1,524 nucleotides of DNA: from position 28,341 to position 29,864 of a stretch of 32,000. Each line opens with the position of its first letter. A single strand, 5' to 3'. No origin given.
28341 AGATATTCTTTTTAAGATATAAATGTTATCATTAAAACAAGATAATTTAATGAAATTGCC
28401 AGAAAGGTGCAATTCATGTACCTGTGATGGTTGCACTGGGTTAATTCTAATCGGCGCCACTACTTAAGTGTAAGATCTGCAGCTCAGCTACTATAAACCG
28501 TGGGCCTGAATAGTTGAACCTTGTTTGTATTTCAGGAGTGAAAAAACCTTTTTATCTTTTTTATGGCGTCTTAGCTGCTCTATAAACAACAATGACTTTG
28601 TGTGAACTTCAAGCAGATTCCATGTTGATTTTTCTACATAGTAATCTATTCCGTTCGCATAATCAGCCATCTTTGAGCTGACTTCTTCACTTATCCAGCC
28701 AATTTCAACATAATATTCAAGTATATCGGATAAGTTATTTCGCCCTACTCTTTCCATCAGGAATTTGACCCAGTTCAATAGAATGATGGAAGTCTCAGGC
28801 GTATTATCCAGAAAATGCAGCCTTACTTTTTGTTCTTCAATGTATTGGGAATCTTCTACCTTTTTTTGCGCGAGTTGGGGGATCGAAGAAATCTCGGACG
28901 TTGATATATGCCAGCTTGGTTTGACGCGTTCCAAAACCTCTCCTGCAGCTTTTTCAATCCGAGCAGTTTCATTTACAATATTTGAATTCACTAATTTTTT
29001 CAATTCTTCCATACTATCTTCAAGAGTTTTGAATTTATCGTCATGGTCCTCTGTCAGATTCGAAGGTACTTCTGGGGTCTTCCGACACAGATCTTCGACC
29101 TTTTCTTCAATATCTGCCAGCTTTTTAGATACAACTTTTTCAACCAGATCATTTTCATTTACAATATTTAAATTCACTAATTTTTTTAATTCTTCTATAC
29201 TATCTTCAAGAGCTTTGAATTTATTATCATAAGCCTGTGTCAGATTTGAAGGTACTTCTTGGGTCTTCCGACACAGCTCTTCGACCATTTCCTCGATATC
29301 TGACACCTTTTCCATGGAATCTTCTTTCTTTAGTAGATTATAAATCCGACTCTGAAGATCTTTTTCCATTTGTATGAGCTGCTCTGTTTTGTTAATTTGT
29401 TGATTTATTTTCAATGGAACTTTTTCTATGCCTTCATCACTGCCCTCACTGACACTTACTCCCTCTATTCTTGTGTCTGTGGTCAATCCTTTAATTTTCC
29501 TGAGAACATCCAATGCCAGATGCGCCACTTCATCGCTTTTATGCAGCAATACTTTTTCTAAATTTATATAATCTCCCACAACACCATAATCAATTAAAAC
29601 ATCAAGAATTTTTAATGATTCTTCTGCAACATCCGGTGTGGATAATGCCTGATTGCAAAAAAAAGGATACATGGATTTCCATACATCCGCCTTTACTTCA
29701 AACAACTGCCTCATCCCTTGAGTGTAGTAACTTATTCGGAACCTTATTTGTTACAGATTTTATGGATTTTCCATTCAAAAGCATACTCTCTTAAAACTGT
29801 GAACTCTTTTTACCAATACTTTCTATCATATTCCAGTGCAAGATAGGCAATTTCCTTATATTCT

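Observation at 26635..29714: Locus built from a reiterated ~75-aa HEAT-like module, coiled coils and an archaellum FlaD/E-type domain, away from any archaellum genes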

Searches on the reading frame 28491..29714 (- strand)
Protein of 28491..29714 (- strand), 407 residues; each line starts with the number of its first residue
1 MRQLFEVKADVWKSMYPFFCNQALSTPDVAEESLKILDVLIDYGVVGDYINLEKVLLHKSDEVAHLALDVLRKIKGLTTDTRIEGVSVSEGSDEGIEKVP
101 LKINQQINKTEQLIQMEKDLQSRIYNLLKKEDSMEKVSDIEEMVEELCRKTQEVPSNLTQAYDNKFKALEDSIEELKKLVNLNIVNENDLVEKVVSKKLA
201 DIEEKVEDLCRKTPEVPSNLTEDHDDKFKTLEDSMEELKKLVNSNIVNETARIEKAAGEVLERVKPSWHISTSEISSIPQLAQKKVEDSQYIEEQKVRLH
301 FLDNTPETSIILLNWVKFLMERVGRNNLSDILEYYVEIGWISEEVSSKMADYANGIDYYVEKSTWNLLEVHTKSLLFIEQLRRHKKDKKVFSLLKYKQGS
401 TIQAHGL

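Call 3: search_protein_families(library=pfam, proteins=[window:28491-29714:-], max_evalue=1)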
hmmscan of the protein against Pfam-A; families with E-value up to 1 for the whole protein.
window:28491-29714:- (407 aa): 11 families
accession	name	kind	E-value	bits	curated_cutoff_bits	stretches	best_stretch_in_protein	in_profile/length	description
PF04659.18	Arch_fla_DE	-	1.2e-23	83.3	21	1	295-382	2-95/96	Archaeal flagella protein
PF04242.18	DUF424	-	0.0013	19.4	25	1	161-201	35-74/92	Protein of unknown function (DUF424)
PF13270.11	CCDC28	-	0.0039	17.9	25.6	1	113-181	10-78/88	Coiled-coil domain-containing protein 28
PF08245.18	Mur_ligase_M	-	0.016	15.6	24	1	201-251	71-119/200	Mur ligase middle domain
PF08653.15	DASH_Dam1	-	0.15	12.3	26.6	0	226-241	3-18/56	DASH complex subunit Dam1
PF07352.17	Phage_Mu_Gam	-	0.19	12.1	28.3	0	133-181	7-55/149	Bacteriophage Mu Gam like protein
PF21538.2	Med15_M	-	0.2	12.3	24.2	1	160-202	3-45/110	ARC105/Med15 mediator subunit central domain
PF01442.23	Apolipoprotein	-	0.2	11.8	90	1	196-266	10-77/190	Apolipoprotein A1/A4/E domain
PF12732.12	YtxH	-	0.27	12.2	37.5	0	195-240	30-64/71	YtxH-like protein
PF05008.21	V-SNARE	-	0.31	11.9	25.9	0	137-178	45-86/92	Vesicle transport v-SNARE protein N-terminus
PF05597.16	Phasin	-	0.47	11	28.8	0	141-200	34-93/126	Poly(hydroxyalcanoate) granule associated protein (phasin)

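Call 4: search_protein_families(library=ncbifam, proteins=[window:28491-29714:-], max_evalue=1)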
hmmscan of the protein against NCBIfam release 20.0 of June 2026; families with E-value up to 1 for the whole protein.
window:28491-29714:- (407 aa): 9 families
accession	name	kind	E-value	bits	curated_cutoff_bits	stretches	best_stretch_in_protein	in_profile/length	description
NF004434.0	PRK05771.3-3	equivalog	0.00014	20.4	777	1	72-262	67-257/686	V-type ATP synthase subunit I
NF008047.0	PRK10780.1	equivalog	0.0017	18.4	237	1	108-198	54-136/165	molecular chaperone Skp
NF005280.0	PRK06797.1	equivalog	0.027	15.1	106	1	136-190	4-59/135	flagellar basal body rod protein FlgB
TIGR02170.1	thyX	equivalog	0.09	12.3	87.9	1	198-253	101-154/211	FAD-dependent thymidylate synthase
TIGR02872.1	spore_ytvI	equivalog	0.11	11.8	198.15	0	197-281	72-157/341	sporulation integral membrane protein YtvI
NF008070.2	PRK10807.1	equivalog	0.22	10.2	525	1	97-181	431-517/542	intermembrane transport protein PqiB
NF047706.1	LIC12611_phage_tail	subfamily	0.34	9.5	480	1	161-264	15-114/628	LIC12611 family phage tail protein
NF033914.0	antiphage_ZorA_1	subfamily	0.66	8.2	190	0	140-265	331-460/619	anti-phage ZorAB system protein ZorA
TIGR02051.1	MerR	equivalog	0.76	10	150.85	1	165-211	51-97/124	mercury resistance transcriptional regulator MerR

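Call 6: find_encoding_contigs(protein=window:28491-29714:-, flank=10000, max_places=6)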
Protein window:28491-29714:- (407 aa): 2 contigs read that carry it; 2 places shown.
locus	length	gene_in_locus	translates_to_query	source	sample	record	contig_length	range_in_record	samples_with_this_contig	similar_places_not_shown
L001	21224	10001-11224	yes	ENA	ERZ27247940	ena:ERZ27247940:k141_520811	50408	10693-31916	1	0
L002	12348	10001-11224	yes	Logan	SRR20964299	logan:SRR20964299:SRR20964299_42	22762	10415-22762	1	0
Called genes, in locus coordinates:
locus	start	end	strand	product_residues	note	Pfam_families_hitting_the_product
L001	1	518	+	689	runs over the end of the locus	PF03190:Thioredox_DsbH, PF13899:Thioredoxin_7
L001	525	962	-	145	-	PF01092:Ribosomal_S6e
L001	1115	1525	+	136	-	PF00210:Ferritin, PF02915:Rubrerythrin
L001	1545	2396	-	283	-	PF13793:Pribosyltran_N, PF00156:Pribosyltran, PF14572:Pribosyl_synth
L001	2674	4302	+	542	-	PF00005:ABC_tran, PF02463:SMC_N (faint), PF00005:ABC_tran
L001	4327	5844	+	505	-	PF00160:Pro_isomerase (faint), PF26548:DUF8179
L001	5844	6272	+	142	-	PF09875:DUF2102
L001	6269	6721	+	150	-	PF09885:DUF2112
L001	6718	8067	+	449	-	PF01869:BcrAD_BadFG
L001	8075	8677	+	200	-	PF09886:DUF2113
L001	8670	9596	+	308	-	PF04609:MCR_C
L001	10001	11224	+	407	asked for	PF04659:Arch_fla_DE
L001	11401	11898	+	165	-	PF00514:Arm (faint)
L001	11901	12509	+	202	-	-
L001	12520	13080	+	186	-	-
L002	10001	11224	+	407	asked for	PF04659:Arch_fla_DE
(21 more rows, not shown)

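Call 7: find_homologous_proteins(query=window:28491-29714:-)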
Query window:28491-29714:- (407 aa): 371 proteins with E <= 0.001 among 8000 candidates; the best 120 are listed.
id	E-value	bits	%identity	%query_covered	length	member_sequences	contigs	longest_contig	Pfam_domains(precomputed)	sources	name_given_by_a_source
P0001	3.1e-255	864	100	99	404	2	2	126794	PF04659.19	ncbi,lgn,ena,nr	ncbi:MAG: hypothetical protein O8C66_04915 [Candidatus Methanoperedens sp.]|nr:hypothetical protein 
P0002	3.3e-199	680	68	67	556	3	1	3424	PF02601.21,PF01442.24,PF04659.19,PF04899.18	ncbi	-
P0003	2.3e-192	657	67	66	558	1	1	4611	PF24610.2,PF04659.19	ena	-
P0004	6.8e-192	656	67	66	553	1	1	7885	PF04659.19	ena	-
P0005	6.3e-190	649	67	66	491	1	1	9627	PF04659.19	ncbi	-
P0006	2.3e-183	627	63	99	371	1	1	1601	PF04659.19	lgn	-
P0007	1.1e-182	625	67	65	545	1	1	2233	PF04659.19,PF06705.16,PF04899.18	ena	-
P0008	1.1e-174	599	59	95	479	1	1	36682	PF04659.19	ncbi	-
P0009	6.8e-171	586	53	70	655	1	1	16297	PF04659.19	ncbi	-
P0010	1.2e-163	563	65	99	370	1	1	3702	PF04659.19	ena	-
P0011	1.7e-156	539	67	99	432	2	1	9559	PF04659.19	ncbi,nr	ncbi:MAG: hypothetical protein O8C56_10835 [Candidatus Methanoperedens sp.]|nr:hypothetical protein 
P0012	3.9e-138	479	50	71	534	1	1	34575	PF04659.19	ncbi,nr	ncbi:MAG: FlaD/FlaE family flagellar protein [Candidatus Methanoperedens sp.]|nr:FlaD/FlaE family fl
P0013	3.1e-134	466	82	67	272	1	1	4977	PF04659.19,PF04899.18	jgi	-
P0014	5.0e-133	462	53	95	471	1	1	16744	PF27870.1,PF06825.18,PF04659.19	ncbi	-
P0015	2.3e-130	453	52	96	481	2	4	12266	PF04659.19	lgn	-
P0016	1.6e-124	434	50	94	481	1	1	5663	PF04513.18,PF04659.19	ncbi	-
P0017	6.8e-77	277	66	50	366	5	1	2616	PF27598.1,PF05377.18,PF04659.19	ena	-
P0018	9.3e-73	264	66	49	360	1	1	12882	PF05377.18,PF04659.19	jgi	jgi:flagellar protein FlaD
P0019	4.3e-72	261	64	50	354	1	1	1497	PF05377.18,PF04659.19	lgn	-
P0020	3.1e-70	255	62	51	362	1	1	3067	PF05377.18,PF04513.18,PF04659.19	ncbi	-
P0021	4.1e-70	255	61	51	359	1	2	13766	PF05377.18,PF04659.19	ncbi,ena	-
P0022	1.1e-69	253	52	60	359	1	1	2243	PF05377.18,PF04513.18,PF04659.19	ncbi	-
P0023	6.3e-69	251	62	49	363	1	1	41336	PF05377.18,PF01442.24,PF04659.19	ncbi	-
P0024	2.0e-68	249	60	51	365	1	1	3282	PF05377.18,PF04659.19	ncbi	-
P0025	3.2e-68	249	56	57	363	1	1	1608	PF05377.18,PF04659.19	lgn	-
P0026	4.3e-68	248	59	53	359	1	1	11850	PF05377.18,PF04659.19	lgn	-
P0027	7.5e-68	247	61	49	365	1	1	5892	PF05377.18,PF04659.19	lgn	-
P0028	1.7e-67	246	54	58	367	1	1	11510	PF05377.18,PF04659.19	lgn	-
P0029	2.7e-67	246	62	49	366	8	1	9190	PF05377.18,PF01442.24,PF04659.19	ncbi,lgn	-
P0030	2.8e-66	242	61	49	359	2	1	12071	PF05377.18,PF04659.19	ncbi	ncbi:MAG: FlaD/FlaE family flagellar protein [Candidatus Methanoperedens sp.]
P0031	5.2e-66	241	46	74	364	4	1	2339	PF05377.18,PF04659.19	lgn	-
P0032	5.9e-66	241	53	58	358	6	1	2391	PF05377.18,PF04513.18,PF04659.19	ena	-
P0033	1.7e-65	240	53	58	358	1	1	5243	PF05377.18,PF04513.18,PF04659.19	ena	-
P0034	6.0e-65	238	60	50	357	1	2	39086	PF05377.18,PF04659.19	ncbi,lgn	-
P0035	3.3e-64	235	58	51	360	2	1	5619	PF05377.18,PF04513.18,PF04659.19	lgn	-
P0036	3.8e-64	235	58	49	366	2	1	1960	PF05377.18,PF04659.19,PF28175.1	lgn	-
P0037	9.7e-64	234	46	74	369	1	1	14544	PF05377.18,PF04659.19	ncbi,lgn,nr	ncbi:MAG: FlaD/FlaE family flagellar protein [Candidatus Methanoperedens sp.]|nr:FlaD/FlaE family fl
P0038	1.3e-63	233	58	49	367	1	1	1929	PF05377.18,PF04659.19,PF28175.1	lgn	-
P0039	3.5e-62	229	52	58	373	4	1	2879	PF05377.18,PF04659.19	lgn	-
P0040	8.4e-61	224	57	49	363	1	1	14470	PF05377.18,PF04659.19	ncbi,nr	ncbi:Archaeal flagella protein [uncultured archaeon]|nr:Archaeal flagella protein [uncultured archae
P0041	1.7e-60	223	51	58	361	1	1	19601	PF05377.18,PF04659.19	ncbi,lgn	-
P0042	3.7e-60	222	50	58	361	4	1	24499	PF05377.18,PF04659.19,PF04108.18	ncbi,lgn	-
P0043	5.2e-60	222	56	48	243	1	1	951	PF04659.19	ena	-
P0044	6.9e-60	221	56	49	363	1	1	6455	PF05377.18,PF04659.19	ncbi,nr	ncbi:MAG: hypothetical protein O8C59_01690 [Candidatus Methanoperedens sp.]|nr:hypothetical protein 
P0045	1.4e-59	220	49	57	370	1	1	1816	PF05377.18,PF04659.19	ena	-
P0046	1.9e-59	220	56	49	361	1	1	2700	PF05377.18,PF04659.19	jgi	-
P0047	2.0e-59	220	51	57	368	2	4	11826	PF05377.18,PF04659.19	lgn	-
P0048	4.6e-59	218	47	64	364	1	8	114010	PF05377.18,PF04659.19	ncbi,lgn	-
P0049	4.8e-59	218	47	64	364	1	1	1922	PF05377.18,PF04659.19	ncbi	-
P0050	1.6e-58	217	56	49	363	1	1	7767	PF05377.18,PF22638.2,PF04659.19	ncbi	-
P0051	3.4e-58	216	60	48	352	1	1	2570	PF05377.18,PF04659.19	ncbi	-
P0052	9.7e-57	211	58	50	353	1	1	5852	PF05377.18,PF04659.19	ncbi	-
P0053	1.8e-56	210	59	49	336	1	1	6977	PF05377.18,PF04659.19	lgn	-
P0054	4.3e-56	209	44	58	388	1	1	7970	PF05377.18,PF04659.19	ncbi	-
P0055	1.4e-55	207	49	58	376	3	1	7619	PF05377.18,PF04659.19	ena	-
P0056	6.0e-55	205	50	49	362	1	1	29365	PF05377.18,PF04659.19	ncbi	ncbi:flagella protein [groundwater metagenome]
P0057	8.1e-55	204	52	50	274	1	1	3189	PF05377.18,PF04659.19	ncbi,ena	-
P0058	8.3e-55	204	43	63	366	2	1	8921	PF05377.18,PF04659.19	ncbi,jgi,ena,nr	ncbi:MAG: hypothetical protein KKG76_07635 [Euryarchaeota archaeon]|nr:hypothetical protein [Euryarc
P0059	1.9e-54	203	49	49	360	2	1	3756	PF05377.18,PF04659.19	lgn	-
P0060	2.4e-54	203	55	48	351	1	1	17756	PF05377.18,PF04659.19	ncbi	-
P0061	2.9e-54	203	42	75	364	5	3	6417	PF05377.18,PF04659.19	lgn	-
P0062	9.8e-54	201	46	58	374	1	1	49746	PF05377.18,PF04659.19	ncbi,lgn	-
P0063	1.1e-53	201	45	61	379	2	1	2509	PF05377.18,PF04659.19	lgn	-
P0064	1.4e-53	200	43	63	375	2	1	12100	PF05377.18,PF04659.19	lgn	-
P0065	2.3e-53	200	50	50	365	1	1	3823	PF05377.18,PF04659.19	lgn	-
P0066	2.4e-53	200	51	50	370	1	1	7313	PF05377.18,PF04659.19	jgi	-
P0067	3.2e-53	199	39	64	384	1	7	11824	PF05377.18,PF04659.19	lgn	-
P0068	3.8e-53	199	42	73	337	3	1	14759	PF05377.18,PF04659.19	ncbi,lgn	-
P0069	6.8e-53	198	48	49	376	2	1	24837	PF05377.18,PF04659.19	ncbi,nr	ncbi:MAG: hypothetical protein OIN83_06235 [Candidatus Methanoperedens sp.]|nr:hypothetical protein 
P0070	7.7e-53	198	56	49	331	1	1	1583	PF05377.18,PF04659.19,PF10475.16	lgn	-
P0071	7.9e-53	198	53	50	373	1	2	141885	PF05377.18,PF04659.19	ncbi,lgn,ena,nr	ncbi:MAG: hypothetical protein O8C66_13645 [Candidatus Methanoperedens sp.]|nr:hypothetical protein 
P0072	9.8e-53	198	43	63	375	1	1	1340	PF05377.18,PF04659.19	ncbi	-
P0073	1.1e-52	197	43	58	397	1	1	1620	PF05377.18,PF04849.19,PF04659.19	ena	-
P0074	1.3e-52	197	38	66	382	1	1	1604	PF05377.18,PF04659.19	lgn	-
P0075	1.4e-52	197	42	63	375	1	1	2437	PF05377.18,PF04659.19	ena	-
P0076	1.7e-52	197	43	63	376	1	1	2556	PF05377.18,PF04659.19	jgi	jgi:flagellar protein FlaD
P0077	1.8e-52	197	43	63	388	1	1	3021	PF05377.18,PF04659.19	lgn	-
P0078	2.1e-52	197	45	58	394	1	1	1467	PF05377.18,PF04659.19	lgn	-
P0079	2.3e-52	196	39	64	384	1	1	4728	PF05377.18,PF04659.19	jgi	jgi:flagellar protein FlaD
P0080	2.4e-52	196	42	76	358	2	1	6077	PF05377.18,PF04659.19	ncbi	-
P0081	2.4e-52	196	44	58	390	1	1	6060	PF05377.18,PF04659.19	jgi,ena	-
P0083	2.4e-52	196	43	58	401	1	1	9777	PF05377.18,PF04659.19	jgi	-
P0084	2.5e-52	196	45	58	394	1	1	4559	PF05377.18,PF04659.19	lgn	-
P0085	3.1e-52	196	43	61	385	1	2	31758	PF05377.18,PF04659.19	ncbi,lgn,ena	-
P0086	3.5e-52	196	43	64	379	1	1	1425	PF05377.18,PF04659.19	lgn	-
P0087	3.6e-52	196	44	58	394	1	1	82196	PF05377.18,PF04659.19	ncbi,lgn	-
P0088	4.1e-52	196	54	49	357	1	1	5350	PF05377.18,PF04659.19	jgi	jgi:flagellar protein FlaD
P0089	5.3e-52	195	43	68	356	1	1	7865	PF05377.18,PF04659.19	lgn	-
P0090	5.8e-52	195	48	49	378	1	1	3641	PF05377.18,PF04659.19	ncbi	-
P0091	6.8e-52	195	42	58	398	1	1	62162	PF05377.18,PF04849.19,PF04659.19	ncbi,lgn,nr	ncbi:MAG: FlaD/FlaE family flagellar protein [Candidatus Methanoperedens sp.]|nr:FlaD/FlaE family fl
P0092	7.6e-52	195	39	61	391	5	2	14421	PF05377.18,PF04659.19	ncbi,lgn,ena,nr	ncbi:MAG: hypothetical protein KKA10_01515 [Euryarchaeota archaeon]|nr:hypothetical protein [Euryarc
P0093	9.2e-52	194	49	50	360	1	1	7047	PF05377.18,PF04659.19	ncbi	-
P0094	1.3e-51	194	43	64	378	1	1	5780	PF05377.18,PF04659.19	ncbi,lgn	-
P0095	1.8e-51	193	43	74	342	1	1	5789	PF05377.18,PF04659.19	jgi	jgi:flagellar protein FlaD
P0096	2.0e-51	193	48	53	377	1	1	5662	PF05377.18,PF04659.19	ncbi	-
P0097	2.2e-51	193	42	63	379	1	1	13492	PF05377.18,PF04659.19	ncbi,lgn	-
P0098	2.8e-51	193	48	50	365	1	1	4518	PF05377.18,PF04659.19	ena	-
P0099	2.8e-51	193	50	49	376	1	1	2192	PF05377.18,PF04659.19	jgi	jgi:flagellar protein FlaD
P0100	3.2e-51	193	50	49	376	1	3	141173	PF05377.18,PF04659.19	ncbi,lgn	-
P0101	4.2e-51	192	50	49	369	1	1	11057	PF05377.18,PF04659.19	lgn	-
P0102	5.5e-51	192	42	63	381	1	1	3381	PF05377.18,PF04659.19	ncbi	-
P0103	1.6e-50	190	45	58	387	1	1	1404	PF05377.18,PF04659.19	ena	-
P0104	1.8e-50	190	48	49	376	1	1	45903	PF05377.18,PF04659.19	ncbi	-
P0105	1.9e-50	190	48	55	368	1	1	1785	PF05377.18,PF04659.19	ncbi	-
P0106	2.6e-50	190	50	49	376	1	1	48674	PF05377.18,PF04659.19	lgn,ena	-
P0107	3.8e-50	189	47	50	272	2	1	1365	PF05377.18,PF04659.19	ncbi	-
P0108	3.9e-50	189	48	50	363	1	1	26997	PF05377.18,PF04659.19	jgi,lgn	jgi:flagellar protein FlaD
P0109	4.1e-50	189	50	49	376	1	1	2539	PF05377.18,PF04659.19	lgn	-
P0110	4.4e-50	189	49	50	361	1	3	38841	PF05377.18,PF04659.19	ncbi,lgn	-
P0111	5.2e-50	189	48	50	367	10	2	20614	PF05377.18,PF04659.19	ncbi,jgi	jgi:flagellar protein FlaD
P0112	5.9e-50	188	49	50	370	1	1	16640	PF05377.18,PF04659.19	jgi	jgi:flagellar protein FlaD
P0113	1.4e-49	187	47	49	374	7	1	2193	PF05377.18,PF04659.19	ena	-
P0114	1.5e-49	187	45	58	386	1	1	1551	PF05377.18,PF04659.19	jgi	jgi:flagellar protein FlaD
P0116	1.7e-49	187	47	50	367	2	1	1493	PF02601.21,PF05377.18,PF04659.19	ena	-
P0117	1.8e-49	187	49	50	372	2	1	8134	PF05377.18,PF04659.19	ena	-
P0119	2.4e-49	186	50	50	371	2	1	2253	PF05377.18,PF04659.19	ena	-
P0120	3.0e-49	186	51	49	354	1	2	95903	PF05377.18,PF04659.19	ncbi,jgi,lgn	-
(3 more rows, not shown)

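Call 11: find_encoding_contigs(protein=P0071, flank=10000, max_places=3)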
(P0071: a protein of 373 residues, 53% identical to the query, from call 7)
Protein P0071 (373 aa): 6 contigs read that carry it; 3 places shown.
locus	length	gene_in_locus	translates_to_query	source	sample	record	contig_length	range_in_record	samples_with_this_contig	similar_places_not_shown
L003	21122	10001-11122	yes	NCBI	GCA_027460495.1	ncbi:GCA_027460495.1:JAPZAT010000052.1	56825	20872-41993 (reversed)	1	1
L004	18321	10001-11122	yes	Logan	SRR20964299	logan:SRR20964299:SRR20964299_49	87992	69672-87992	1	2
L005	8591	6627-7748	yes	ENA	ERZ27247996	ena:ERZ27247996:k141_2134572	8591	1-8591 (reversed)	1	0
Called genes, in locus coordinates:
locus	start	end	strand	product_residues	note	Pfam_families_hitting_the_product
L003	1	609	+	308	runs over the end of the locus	PF26233:NicX, PF02073:Peptidase_M29 (faint)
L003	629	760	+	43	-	PF23470:Zn_ribbon_PF0610 (weak)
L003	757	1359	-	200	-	PF07790:Pilin_N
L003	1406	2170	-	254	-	PF00005:ABC_tran, PF13304:AAA_21 (faint)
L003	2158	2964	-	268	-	PF00528:BPD_transp_1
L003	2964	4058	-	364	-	PF13379:NMT1_2, PF09084:NMT1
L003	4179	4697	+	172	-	PF01381:HTH_3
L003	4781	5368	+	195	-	PF03692:CxxCxxCC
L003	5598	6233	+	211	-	PF00149:Metallophos, PF12850:Metallophos_2, PF14582:Metallophos_3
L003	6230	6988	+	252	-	PF00142:Fer4_NifH (faint), PF01656:CbiA, PF02374:ArsA_ATPase, PF10609:ParA (weak), PF13479:AAA_24 (faint), PF13500:AAA_26 (faint), PF13614:AAA_31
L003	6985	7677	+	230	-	PF00154:RecA_N, PF08423:Rad51, PF13481:AAA_25, PF06745:ATPase, PF05707:Zot (weak)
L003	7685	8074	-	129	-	-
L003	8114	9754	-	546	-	PF18000:Top6b_C (faint)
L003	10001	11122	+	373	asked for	PF05377:FlaC_arch, PF04659:Arch_fla_DE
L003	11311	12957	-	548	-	PF00482:T2SSF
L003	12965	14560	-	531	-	PF00437:T2SSE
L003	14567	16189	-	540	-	PF00437:T2SSE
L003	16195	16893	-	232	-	PF06745:ATPase, PF13481:AAA_25 (weak), PF23442:DUF7125 (weak), PF25199:nSTAND_NTPase5 (faint), PF20720:nSTAND3 (faint)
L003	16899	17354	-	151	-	PF01917:Flagellin_arch-type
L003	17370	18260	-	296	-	-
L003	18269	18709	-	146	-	-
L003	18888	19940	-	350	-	-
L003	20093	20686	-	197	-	PF01917:Flagellin_arch-type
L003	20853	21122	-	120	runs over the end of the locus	-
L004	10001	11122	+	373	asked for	PF05377:FlaC_arch, PF04659:Arch_fla_DE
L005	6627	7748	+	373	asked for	PF05377:FlaC_arch, PF04659:Arch_fla_DE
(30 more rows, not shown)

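Call 13: find_encoding_contigs(protein=P0008, flank=8000, max_places=2)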
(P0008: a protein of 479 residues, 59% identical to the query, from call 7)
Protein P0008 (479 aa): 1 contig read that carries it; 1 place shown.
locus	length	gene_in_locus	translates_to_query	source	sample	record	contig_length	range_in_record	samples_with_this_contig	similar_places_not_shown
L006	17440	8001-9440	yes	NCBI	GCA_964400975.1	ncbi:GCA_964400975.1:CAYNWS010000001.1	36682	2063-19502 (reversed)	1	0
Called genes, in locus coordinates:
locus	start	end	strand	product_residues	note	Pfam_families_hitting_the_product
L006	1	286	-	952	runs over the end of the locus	PF00133:tRNA-synt_1, PF09334:tRNA-synt_1g, PF13603:tRNA-synt_1_2, PF00133:tRNA-synt_1, PF01406:tRNA-synt_1e (weak), PF09334:tRNA-synt_1g, PF08264:Anticodon_1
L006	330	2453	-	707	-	PF10060:DUF2298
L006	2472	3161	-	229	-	PF00535:Glycos_transf_2, PF13641:Glyco_tranf_2_3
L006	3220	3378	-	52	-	-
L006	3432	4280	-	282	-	PF01557:FAA_hydrolase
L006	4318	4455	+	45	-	PF17341:DUF5371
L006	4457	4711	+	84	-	-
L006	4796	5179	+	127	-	PF00731:AIRC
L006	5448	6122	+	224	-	PF00455:DeoRC (faint), PF06026:Rib_5-P_isom_A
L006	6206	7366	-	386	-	PF00483:NTP_transferase, PF14602:Hexapep_2 (faint), PF25084:LbH_EIF2B, PF25087:GMPPB_C, PF00132:Hexapep, PF24894:Hexapep_GlmU (weak), PF00132:Hexapep (weak)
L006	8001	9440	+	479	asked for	PF04659:Arch_fla_DE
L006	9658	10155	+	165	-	PF00514:Arm (faint)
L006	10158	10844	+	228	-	-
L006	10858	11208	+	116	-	-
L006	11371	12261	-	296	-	PF01493:GXGXG (weak)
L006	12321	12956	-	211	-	PF25129:Pyr4-TMTC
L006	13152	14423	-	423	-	PF00275:EPSP_synthase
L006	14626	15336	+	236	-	PF19190:BACON_2, PF07752:S-layer (weak)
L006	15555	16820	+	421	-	PF00202:Aminotran_3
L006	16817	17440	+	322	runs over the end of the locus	PF01379:Porphobil_deam, PF03900:Porphobil_deamC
